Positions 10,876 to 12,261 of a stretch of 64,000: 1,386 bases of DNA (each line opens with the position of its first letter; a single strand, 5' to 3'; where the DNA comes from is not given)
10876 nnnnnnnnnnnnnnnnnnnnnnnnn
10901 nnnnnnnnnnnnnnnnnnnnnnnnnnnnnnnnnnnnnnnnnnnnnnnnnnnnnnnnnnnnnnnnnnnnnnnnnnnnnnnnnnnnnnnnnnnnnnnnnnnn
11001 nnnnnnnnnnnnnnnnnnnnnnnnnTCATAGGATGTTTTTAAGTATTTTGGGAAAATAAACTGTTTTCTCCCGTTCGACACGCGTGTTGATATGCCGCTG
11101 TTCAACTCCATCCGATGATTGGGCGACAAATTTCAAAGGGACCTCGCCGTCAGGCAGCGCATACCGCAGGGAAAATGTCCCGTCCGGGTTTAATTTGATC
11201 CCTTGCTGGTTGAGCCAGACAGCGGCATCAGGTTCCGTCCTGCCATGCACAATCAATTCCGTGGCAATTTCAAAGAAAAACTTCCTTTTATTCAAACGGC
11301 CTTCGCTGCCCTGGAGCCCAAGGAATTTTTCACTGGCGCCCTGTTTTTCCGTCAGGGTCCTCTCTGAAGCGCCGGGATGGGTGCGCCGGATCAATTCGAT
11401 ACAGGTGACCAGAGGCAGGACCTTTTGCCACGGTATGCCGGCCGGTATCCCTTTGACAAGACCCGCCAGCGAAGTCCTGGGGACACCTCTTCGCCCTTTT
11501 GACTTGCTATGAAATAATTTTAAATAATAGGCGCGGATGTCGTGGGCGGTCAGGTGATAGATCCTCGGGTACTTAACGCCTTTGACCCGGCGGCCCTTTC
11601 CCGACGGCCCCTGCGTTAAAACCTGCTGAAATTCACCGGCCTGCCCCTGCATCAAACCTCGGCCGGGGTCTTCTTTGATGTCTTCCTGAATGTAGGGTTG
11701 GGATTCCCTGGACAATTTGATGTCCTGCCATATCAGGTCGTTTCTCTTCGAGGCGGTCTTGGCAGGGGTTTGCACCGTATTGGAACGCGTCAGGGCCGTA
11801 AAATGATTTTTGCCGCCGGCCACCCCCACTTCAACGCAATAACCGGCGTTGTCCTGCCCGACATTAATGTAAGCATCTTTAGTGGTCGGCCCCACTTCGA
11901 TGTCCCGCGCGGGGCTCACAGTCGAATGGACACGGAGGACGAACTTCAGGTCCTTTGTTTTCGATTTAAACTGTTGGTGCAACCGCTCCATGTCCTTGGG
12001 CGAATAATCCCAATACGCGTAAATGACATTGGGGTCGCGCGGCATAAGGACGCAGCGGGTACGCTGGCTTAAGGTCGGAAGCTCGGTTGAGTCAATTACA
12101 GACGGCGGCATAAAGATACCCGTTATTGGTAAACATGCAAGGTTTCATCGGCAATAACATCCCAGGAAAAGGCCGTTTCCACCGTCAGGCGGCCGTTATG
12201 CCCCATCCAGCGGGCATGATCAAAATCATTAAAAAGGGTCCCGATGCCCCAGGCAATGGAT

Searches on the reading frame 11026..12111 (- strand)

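Call 39: search_protein_families(library=pfam, proteins=[window:11026-12111:-], max_evalue=0.00001)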
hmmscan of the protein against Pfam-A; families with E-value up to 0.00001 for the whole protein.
window:11026-12111:- (361 aa): 1 family
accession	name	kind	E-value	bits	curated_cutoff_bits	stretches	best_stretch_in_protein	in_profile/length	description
PF16258.11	DUF4912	-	1.6e-22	80.5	29.4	1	17-124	3-116/118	Domain of unknown function (DUF4912)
